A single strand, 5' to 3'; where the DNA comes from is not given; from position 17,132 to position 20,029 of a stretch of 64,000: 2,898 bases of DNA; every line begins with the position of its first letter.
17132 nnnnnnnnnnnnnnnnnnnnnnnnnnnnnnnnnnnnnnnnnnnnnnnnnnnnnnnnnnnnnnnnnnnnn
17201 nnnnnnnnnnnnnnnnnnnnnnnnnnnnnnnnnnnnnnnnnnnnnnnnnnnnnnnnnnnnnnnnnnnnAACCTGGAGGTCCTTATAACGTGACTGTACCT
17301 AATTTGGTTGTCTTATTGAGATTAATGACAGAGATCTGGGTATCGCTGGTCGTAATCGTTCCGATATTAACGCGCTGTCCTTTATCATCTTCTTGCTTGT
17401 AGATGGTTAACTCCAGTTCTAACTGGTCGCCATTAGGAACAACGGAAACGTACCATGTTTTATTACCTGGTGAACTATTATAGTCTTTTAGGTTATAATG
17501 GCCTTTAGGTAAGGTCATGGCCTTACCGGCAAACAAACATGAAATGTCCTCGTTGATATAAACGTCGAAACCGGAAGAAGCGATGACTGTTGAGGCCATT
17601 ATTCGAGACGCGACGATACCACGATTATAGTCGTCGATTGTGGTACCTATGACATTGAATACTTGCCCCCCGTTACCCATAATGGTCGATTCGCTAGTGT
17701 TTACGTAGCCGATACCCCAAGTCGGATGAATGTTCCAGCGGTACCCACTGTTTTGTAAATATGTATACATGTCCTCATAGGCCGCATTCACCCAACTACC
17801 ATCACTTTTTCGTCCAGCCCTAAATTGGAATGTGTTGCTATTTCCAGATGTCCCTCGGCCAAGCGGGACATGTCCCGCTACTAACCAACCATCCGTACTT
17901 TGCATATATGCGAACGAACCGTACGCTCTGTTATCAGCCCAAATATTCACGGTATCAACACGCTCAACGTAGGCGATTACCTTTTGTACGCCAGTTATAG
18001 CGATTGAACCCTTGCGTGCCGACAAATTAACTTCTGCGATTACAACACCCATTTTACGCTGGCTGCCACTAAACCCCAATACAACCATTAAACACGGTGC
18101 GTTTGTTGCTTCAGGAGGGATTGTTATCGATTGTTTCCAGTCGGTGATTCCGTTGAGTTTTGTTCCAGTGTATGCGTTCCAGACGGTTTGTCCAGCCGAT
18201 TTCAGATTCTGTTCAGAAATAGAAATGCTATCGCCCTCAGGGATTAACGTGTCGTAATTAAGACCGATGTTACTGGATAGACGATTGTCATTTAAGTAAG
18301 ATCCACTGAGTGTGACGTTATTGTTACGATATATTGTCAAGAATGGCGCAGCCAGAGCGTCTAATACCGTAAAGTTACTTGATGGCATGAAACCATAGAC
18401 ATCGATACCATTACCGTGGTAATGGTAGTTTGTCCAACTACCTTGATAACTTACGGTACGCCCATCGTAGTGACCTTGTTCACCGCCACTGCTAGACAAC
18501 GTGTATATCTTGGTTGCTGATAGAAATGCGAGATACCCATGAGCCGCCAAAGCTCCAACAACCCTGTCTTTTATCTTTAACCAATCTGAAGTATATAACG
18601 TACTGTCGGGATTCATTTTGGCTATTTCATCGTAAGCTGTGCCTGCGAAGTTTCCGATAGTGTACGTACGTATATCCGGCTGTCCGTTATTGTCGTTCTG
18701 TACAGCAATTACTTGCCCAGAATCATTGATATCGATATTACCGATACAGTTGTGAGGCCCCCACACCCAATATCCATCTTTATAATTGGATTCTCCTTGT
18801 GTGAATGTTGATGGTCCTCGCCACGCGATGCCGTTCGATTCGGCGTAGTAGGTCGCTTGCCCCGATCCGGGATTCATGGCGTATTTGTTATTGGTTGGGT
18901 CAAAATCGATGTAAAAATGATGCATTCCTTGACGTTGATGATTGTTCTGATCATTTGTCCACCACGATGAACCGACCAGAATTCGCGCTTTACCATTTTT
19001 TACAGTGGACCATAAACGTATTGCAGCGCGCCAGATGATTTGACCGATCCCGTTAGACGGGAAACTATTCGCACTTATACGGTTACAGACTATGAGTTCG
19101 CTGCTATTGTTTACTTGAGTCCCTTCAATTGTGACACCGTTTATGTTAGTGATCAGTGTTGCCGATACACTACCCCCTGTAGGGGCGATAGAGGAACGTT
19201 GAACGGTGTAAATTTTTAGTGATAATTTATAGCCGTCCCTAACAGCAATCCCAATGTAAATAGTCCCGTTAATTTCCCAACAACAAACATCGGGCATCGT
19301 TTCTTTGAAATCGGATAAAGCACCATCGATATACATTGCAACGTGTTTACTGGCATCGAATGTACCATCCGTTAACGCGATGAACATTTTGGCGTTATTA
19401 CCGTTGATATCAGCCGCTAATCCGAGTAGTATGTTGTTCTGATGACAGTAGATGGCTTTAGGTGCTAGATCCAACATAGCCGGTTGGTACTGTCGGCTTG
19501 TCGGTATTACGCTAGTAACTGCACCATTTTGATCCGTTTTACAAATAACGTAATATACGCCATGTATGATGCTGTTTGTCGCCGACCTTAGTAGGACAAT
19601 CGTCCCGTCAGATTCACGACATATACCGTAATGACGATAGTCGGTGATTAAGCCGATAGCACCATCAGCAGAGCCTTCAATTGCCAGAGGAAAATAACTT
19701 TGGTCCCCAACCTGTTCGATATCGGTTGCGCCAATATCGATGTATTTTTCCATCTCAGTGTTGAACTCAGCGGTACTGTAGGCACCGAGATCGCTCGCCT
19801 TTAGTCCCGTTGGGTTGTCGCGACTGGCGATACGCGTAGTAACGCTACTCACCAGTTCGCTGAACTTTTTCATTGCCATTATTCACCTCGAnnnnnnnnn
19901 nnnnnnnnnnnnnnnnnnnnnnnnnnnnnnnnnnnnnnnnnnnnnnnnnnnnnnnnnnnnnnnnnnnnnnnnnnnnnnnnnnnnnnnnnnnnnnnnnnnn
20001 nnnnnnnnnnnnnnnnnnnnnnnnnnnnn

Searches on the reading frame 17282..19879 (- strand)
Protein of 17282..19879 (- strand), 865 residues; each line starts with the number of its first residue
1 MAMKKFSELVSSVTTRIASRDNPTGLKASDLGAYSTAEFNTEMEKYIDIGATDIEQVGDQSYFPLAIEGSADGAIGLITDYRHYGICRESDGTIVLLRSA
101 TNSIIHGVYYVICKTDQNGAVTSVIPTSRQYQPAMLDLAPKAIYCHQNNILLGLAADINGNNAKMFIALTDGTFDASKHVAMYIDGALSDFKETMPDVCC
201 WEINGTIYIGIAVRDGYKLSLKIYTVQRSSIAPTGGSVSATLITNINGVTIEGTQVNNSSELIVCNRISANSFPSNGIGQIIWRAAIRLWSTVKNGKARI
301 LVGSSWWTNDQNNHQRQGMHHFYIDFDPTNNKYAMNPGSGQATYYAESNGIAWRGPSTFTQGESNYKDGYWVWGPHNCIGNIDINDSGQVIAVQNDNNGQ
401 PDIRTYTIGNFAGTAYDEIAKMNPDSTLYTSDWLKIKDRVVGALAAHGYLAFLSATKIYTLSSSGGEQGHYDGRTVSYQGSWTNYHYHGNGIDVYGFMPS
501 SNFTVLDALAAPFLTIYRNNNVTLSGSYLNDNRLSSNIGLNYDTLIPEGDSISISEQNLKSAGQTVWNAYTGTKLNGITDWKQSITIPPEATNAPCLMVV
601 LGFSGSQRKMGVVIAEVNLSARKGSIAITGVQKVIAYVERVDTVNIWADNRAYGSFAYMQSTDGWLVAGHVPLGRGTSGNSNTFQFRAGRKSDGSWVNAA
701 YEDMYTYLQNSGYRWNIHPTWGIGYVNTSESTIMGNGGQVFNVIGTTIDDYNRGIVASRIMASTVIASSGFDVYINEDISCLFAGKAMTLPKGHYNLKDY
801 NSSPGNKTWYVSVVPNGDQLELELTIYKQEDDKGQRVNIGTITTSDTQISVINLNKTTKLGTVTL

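Call 3: search_protein_families(library=pfam, proteins=[window:17282-19879:-], max_evalue=1)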
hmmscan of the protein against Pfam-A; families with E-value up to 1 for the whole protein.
window:17282-19879:- (865 aa): 0 families

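Call 4: search_protein_families(library=phrogs, proteins=[window:17282-19879:-], max_evalue=0.01)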
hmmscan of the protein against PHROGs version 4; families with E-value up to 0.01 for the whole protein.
window:17282-19879:- (865 aa): 3 families
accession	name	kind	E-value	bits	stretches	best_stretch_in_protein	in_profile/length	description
phrog_3573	-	unknown function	3.4e-72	244.9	1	24-862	97-971/1001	-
phrog_7449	-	unknown function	6e-25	88.3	1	51-863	538-1378/1714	-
phrog_26864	-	unknown function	0.0045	17.5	0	762-863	71-169/195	-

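Call 10: search_protein_families(library=ncbifam, proteins=[window:17282-19879:-], max_evalue=1)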
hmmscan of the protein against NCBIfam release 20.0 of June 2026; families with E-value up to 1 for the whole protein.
window:17282-19879:- (865 aa): 0 families

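Call 43: find_homologous_proteins(query=window:17282-19879:-, max_evalue=0.00001)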
Query window:17282-19879:- (865 aa): 26 proteins with E <= 0.00001 among 8000 candidates.
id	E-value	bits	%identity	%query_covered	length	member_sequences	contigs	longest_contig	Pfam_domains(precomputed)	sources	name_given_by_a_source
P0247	0.0e+0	1908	96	100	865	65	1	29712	-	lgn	-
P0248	0.0e+0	1770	89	100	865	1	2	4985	-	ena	-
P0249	0.0e+0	1585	80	100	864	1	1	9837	-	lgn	-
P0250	0.0e+0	1307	65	100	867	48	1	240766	-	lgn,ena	-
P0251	0.0e+0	1304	65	100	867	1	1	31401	-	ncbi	-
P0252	0.0e+0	1304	65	100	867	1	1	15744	-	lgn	-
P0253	0.0e+0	1303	65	100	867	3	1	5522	-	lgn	-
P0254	0.0e+0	1301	65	100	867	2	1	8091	-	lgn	-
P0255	0.0e+0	1299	65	100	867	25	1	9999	-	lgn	-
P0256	0.0e+0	1298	65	100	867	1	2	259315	-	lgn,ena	-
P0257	0.0e+0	1296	65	100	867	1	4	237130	-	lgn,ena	-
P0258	0.0e+0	1295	65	100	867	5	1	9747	-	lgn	-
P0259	0.0e+0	1294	65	100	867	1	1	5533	-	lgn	-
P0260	0.0e+0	1293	65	100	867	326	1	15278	-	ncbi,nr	ncbi:hypothetical protein BZX65_23460 [Salmonella enterica subsp. enterica serovar Enteritidis]|nr:h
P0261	0.0e+0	1293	65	100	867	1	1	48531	-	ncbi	-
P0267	2.0e-256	871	48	100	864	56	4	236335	-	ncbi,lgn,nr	ncbi:hypothetical protein FMC13_00250 [Salmonella enterica subsp. enterica serovar Enteritidis]|nr:h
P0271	3.1e-128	447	33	99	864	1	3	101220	-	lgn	-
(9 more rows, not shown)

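Call 44: find_encoding_contigs(protein=P0271, flank=10000, max_places=2)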
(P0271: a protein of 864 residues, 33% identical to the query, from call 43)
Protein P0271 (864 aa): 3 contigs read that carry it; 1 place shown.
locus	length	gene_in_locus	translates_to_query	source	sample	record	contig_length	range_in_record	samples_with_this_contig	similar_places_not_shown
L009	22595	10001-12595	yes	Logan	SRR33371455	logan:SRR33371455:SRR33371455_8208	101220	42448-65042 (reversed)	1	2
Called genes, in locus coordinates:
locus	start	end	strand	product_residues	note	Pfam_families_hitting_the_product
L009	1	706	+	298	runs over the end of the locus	PF25613:DUF7941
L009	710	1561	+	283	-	PF25613:DUF7941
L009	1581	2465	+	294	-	PF23838:DUF7208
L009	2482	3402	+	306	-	PF25613:DUF7941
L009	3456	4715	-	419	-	-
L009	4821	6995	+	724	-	-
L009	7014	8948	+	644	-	-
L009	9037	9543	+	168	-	-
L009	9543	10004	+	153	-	-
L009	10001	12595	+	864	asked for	-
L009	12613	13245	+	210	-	PF05838:Glyco_hydro_108, PF09374:PG_binding_3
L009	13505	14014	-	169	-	PF25613:DUF7941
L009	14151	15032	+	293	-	PF25613:DUF7941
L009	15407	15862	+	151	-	-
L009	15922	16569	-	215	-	PF02223:Thymidylate_kin, PF13521:AAA_28 (weak)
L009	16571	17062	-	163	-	-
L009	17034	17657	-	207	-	PF02075:RuvC (weak)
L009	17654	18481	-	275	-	-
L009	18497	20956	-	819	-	PF02463:SMC_N (faint)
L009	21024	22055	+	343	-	-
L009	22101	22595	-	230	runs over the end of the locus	-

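Call 45: find_encoding_contigs(protein=P0267, flank=8000, max_places=1)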
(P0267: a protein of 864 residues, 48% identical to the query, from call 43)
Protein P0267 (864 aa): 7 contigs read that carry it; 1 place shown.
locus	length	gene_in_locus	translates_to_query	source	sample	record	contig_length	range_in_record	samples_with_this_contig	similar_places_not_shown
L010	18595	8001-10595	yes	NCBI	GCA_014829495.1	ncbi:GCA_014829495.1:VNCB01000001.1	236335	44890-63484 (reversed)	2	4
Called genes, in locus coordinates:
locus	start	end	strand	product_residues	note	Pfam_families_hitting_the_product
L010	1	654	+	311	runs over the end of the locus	PF25613:DUF7941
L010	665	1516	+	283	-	PF25613:DUF7941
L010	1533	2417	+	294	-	PF23838:DUF7208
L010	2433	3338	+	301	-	PF25613:DUF7941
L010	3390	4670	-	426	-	-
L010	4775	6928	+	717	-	-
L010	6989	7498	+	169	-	-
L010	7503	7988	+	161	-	-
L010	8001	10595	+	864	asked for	-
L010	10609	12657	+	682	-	PF13884:Peptidase_S74 (weak)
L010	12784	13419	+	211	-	PF05838:Glyco_hydro_108, PF09374:PG_binding_3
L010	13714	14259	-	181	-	PF25613:DUF7941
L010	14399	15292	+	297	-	PF25613:DUF7941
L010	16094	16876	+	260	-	-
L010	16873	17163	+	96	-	-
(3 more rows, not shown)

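Call 71: search_dna_similar(query=window:17282-19879:-, collection=phages, mode=protein, max_rows=30, max_evalue=0.001)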
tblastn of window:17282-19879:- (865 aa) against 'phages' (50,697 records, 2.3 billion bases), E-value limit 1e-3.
Records with a match: 107; places in all: 192; records where one place covers at least 80% of the query: 24.
Best place of each record, by identity: 60-80% 2; <60% 105.
By first word of the organism name: Erwinia 37; Escherichia 35; Salmonella 10; Klebsiella 4; Serratia 4; Yersinia 4; Xanthomonas 2; Pectobacterium 2; Cronobacter 2; Vibrio 2; and 5 more.
By host as written in the record: Erwinia amylovora 26; Escherichia coli 12; - 5; Salmonella enterica subsp. enterica serovar Typhimurium 4; Erwinia amylovora SNUABM_01 3; Escherichia coli O157:H7 3; Erwinia amylovora ATCC 29780 3; Pectobacterium carotovorum subsp. carotovorum strain CBBL19-1-37 2; and 40 more.
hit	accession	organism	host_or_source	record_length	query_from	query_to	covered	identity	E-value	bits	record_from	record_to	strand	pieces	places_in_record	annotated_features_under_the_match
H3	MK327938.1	Escherichia phage vB_EcoM_Goslar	Escherichia coli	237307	1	865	100%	65.0%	0e+0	1174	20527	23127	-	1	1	hypothetical protein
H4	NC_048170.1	Escherichia phage vB_EcoM_Goslar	Escherichia coli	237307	1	865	100%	65.0%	0e+0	1174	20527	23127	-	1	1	hypothetical protein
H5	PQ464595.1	Erwinia phage Kaldavass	Erwinia aphidicola W09_2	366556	30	860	96%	24.0%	3e-29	132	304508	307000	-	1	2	hypothetical protein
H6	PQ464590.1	Erwinia phage Hallingskeid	Erwinia aphidicola B01_10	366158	49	862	94%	24.4%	7e-21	214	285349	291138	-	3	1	hypothetical protein (x3)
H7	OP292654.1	Xanthomonas phage XbC2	Xanthomonas vesicatoria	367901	30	860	96%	23.7%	1e-25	120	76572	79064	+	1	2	putative minor tail protein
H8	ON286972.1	Escherichia phage A4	Escherichia coli LF82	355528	42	860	95%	23.5%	5e-14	83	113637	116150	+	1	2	hypothetical protein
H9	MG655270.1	Erwinia phage vB_EamM_Mortimer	Erwinia amylovora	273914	23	865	97%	22.8%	2e-17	94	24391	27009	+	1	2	putative membrane protein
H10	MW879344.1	Erwinia phage pEa_SNUABM_49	Erwinia amylovora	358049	30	860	96%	23.0%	2e-24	116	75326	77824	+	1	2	hypothetical protein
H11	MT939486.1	Erwinia phage pEa_SNUABM_12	Erwinia amylovora SNUABM_01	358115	30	860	96%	23.0%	2e-24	116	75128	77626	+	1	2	putative structural protein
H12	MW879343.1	Erwinia phage pEa_SNUABM_44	Erwinia amylovora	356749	30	860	96%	23.0%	3e-24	116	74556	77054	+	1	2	hypothetical protein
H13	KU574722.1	Pectobacterium phage vB_PcaM_CBB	Pectobacterium carotovorum subsp. ...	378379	31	860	96%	23.1%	1e-19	101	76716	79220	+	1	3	hypothetical protein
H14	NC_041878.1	Pectobacterium phage vB_PcaM_CBB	Pectobacterium carotovorum subsp. ...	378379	31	860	96%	23.1%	1e-19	101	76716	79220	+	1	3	hypothetical protein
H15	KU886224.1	Erwinia phage vB_EamM_RAY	Erwinia amylovora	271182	23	865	97%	22.7%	2e-17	94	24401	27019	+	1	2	putative membrane protein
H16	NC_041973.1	Erwinia phage vB_EamM_RAY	Erwinia amylovora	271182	23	865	97%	22.7%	2e-17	94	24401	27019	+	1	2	hypothetical protein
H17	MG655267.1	Erwinia phage vB_EamM_Bosolaphorus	Erwinia amylovora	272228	23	865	97%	22.7%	2e-17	94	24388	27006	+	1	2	putative membrane protein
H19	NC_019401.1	Cronobacter phage vB_CsaM_GAP32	Cronobacter sakazakii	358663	31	860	96%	23.0%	2e-26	123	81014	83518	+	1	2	hypothetical protein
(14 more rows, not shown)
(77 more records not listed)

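Call 72: get_annotated_region(hit=H16, flank=7000)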
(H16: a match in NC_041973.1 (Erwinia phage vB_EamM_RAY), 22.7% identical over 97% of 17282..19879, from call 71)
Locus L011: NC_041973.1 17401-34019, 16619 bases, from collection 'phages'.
description: Erwinia phage vB_EamM_RAY, complete genome.
organism: Erwinia phage vB_EamM_RAY (NCBI taxid 1815987)
taxonomy: Viruses; Duplodnaviria; Heunggongvirae; Uroviricota; Caudoviricetes; Agricanvirus; Agricanvirus ray
host: Erwinia amylovora; source: leaves and stem; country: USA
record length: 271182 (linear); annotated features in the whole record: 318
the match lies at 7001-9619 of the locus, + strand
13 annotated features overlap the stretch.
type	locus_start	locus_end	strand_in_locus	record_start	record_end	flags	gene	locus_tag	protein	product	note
CDS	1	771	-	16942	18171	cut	-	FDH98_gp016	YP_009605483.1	putative virion structural protein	gp16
CDS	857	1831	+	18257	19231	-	-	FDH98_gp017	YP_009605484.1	virion structural protein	gp17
CDS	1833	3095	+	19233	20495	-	-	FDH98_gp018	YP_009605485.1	virion structural protein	gp18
CDS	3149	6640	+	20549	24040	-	-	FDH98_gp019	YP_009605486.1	putative virion structural protein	gp19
CDS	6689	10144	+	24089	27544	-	-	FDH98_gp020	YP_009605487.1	hypothetical protein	gp20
CDS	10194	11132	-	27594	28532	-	-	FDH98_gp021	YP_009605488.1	baseplate assembly protein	gp21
CDS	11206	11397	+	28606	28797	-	-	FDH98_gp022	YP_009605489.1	hypothetical protein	gp22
CDS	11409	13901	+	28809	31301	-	-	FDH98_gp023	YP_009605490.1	putative SbcC-like protein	gp23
CDS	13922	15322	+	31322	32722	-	-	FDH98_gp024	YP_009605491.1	hypothetical protein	gp24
CDS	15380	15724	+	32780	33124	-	-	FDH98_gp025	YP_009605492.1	hypothetical protein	gp25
CDS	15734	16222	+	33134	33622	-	-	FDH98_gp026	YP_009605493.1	hypothetical protein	gp26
CDS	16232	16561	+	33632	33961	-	-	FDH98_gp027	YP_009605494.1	hypothetical protein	gp27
CDS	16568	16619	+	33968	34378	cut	-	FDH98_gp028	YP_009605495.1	hypothetical protein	gp28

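Call 73: get_annotated_region(hit=H19, flank=5000)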
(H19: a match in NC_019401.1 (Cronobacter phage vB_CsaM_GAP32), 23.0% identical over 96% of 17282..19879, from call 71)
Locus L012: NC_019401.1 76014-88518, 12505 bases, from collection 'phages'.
description: Cronobacter phage vB_CsaM_GAP32, complete genome.
organism: Cronobacter phage vB_CsaM_GAP32 (NCBI taxid 1141136)
taxonomy: Viruses; Duplodnaviria; Heunggongvirae; Uroviricota; Caudoviricetes; Mimasvirus; Mimasvirus GAP32
host: Cronobacter sakazakii; source: -; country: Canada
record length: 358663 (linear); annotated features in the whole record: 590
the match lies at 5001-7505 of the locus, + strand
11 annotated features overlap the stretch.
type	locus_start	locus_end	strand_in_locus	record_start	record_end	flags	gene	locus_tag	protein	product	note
CDS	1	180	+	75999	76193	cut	-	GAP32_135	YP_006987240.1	hypothetical protein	-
CDS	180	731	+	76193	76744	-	-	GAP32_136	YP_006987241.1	thymidylate kinase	similar to CBA33504.1 hypothetical protein Csp_B19390 [Curvibacter putative symbiont of Hydra magnipapillata]; PB002350 ...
CDS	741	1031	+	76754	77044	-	-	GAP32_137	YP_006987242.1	hypothetical protein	-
CDS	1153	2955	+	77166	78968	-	-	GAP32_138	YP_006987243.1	NrdD-like anaerobic ribonucleotide reductase large subunit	NrdD; similar to YP_002003610.1 anaerobic ribonucleoside-triphosphate reductase [Escherichia phage rv5]; PF01228.15 ...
CDS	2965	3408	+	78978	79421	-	-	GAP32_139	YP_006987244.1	hypothetical protein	-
CDS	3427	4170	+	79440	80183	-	-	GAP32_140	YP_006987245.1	DNA methyltransferase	similar to YP_003579901.1 hypothetical protein KP-KP15_gp027 [Klebsiella phage KP15]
CDS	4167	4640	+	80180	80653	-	-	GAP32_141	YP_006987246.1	anaerobic ribonucleotide reductase small subunit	similar to ZP_02085286.1 hypothetical protein CLOBOL_02822 [Clostridium bolteae ATCC BAA-613]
CDS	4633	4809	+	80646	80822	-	-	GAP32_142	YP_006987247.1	hypothetical protein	-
CDS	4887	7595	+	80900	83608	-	-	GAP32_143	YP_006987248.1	hypothetical protein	similar to C-terminus YP_418148.1 hypothetical protein PPEV_gp115 [Pseudomonas phage EL]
CDS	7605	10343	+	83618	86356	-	-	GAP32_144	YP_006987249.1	hypothetical protein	similar to C-terminus YP_418148.1 hypothetical protein PPEV_gp115 [Pseudomonas phage EL]; 1 transmembrane domains shown ...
CDS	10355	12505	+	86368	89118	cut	-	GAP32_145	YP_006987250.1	hypothetical protein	similar to YP_418148.1 hypothetical protein PPEV_gp115 [Pseudomonas phage EL]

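Call 76: predict_structure(alignment_id=A7)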
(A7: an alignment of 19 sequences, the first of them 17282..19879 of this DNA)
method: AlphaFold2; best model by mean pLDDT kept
length: 865 residues; sequences in the alignment: 19
mean_pLDDT: 72.5   pTM: 0.49
mean pLDDT of the five models: 72.5, 69.8, 66.6, 65.2, 63.8
residues with pLDDT >= 90: 262; 70-90: 279; 50-70: 135; < 50: 189
segments of 3 or more residues with pLDDT < 50: 1-10, 12-28, 30-81, 101-105, 364-379, 396-399, 425-429, 437-447, 464-469, 489-491, 707-711, 731-737, 765-777, 798-806, 844-865
pLDDT, mean of each block of 10 residues (from residue 1): 40 45 43 46 39 27 25 30 69 71 53 69 59 82 83 80 87 73 92 79 94 86 95 89 95 91 88 83 74 91 81 77 91 84 87 81 45 40 76 57 69 76 51 51 44 89 49 75 58 64 73 91 93 94 92 95 94 91 95 94 89 96 94 93 86 91 94 75 87 93 61 82 79 52 93 89 47 52 72 50 48 77 70 69 44 33 31
secondary structure, 60 per line:
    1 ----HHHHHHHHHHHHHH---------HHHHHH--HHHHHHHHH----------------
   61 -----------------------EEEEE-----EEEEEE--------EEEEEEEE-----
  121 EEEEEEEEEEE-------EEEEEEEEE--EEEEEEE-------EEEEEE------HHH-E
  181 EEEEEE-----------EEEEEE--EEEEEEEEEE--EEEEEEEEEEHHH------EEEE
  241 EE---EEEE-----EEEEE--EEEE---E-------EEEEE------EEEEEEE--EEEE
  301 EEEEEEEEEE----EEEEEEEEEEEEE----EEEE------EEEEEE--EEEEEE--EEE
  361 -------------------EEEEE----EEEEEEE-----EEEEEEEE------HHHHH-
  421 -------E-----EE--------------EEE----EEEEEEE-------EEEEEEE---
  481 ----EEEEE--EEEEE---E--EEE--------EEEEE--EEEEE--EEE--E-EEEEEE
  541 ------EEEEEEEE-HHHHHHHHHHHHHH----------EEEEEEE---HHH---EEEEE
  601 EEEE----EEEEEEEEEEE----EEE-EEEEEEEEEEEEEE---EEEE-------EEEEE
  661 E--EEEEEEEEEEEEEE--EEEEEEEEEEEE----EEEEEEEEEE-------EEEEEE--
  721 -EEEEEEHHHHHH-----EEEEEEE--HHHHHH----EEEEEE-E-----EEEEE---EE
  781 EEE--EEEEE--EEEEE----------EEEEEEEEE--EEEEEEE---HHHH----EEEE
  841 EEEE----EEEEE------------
elements in order (helices of 4 or more, strands of 3 or more residues): H5-18 H28-33 H36-44 E84-88 E94-99 E108-115 E121-131 E139-147 E150-156 E164-169 E180-186 E198-203 E206-215 E218-227 E237-242 E246-249 E255-259 E262-265 E277-281 E288-294 E297-310 E315-327 E332-335 E342-347 E350-355 E358-360 E380-384 E389-395 E401-408 H415-419 E450-452 E457-463 E471-477 E485-489 E492-496 E503-505 E514-518 E521-525 E528-530 E535-540 E547-554 H556-569 E580-586 E596-604 E609-619 E624-626 E628-641 E645-648 E656-661 E664-677 E680-691 E696-705 E713-718 E722-727 H728-733 E739-745 H748-753 E758-763 E771-775 E779-783 E786-790 E793-797 E808-816 E819-825 H829-832 E837-844 E849-853

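Call 80: fold_search(model_id=the predicted structure, library=pdb)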
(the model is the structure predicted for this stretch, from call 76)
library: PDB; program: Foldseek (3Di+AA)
matches with E <= 10: 1075; with E <= 0.001: 21
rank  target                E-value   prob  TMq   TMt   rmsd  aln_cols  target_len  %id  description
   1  7d4i_B2               3.7e-06  1.00  0.22  0.23  14.7       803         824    6  Cryo-EM structure of 90S small ribosomal precursors complex with the DEAH-box RNA helicase Dhr1 (State F) (released 2021-10-06)
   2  6zqa_UQ               1.2e-05  0.87  0.16  0.16  20.8       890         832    7  Cryo-EM structure of the 90S pre-ribosome from Saccharomyces cerevisiae, state A (Poly-Ala) (released 2020-09-23)
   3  6zqd_UQ               1.6e-05  0.77  0.12  0.13  28.9       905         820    7  Cryo-EM structure of the 90S pre-ribosome from Saccharomyces cerevisiae, state Post-A1 (released 2020-09-23)
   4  6u42_5L               3.5e-05  0.66  0.13  0.16  20.3       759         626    7  Natively decorated ciliary doublet microtubule (released 2019-11-13)
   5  5msx_C                8.1e-05  0.69  0.10  0.17  26.7       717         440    9  Glycoside hydrolase BT_3662 (released 2017-03-22)
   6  8ptx_A                8.5e-05  0.47  0.12  0.09  22.8       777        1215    7  Cryo-EM structure of human Elp123 in complex with tRNA, acetyl-CoA, 5'-deoxyadenosine and methionine (released 2024-04-17)
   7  5msx_A                8.9e-05  0.75  0.10  0.18  26.6       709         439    9  Glycoside hydrolase BT_3662 (released 2017-03-22)
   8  9hq1_B                9.9e-05  0.99  0.15  0.26  17.9       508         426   10  XusB lipoprotein bound to ferric salmochelin (released 2025-09-17)
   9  9nxj_B                1.6e-04  1.00  0.20  0.43   9.8       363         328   14  The GH43 domain of an alpha-l-arabinofuranosidase (AtAbf43C_GH43) from Acetivibrio thermocellus DSM1313 (released 2025-08-20)
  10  6q50                  1.7e-04  1.00  0.18  0.40  10.4       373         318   10  Structure of MPT-4, a mannose phosphorylase from Leishmania mexicana, in complex with phosphate ion (released 2019-09-25)
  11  4qqs_A                2.1e-04  1.00  0.15  0.34  12.8       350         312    9  Crystal structure of a thermostable family-43 glycoside hydrolase (released 2015-03-11)
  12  9nxh                  2.4e-04  1.00  0.20  0.32  10.0       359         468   14  An alpha-l-arabinofuranosidase (AtAbf43C) from Acetivibrio thermocellus DSM1313 bound to arabinofuranose (released 2025-08-20)
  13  6byt_B                2.8e-04  0.54  0.11  0.16  21.8       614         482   10  Complex structure of LOR107 mutant (R320) with tetrasaccharide substrate (released 2018-02-07)
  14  3k1u                  3.6e-04  1.00  0.19  0.42  10.6       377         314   12  Beta-xylosidase, family 43 glycosyl hydrolase from Clostridium acetobutylicum (released 2009-10-06)
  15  1gye_B                3.8e-04  0.99  0.16  0.33   9.8       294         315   10  Structure of Cellvibrio cellulosa alpha-L-arabinanase complexed with Arabinohexaose (released 2002-08-23)
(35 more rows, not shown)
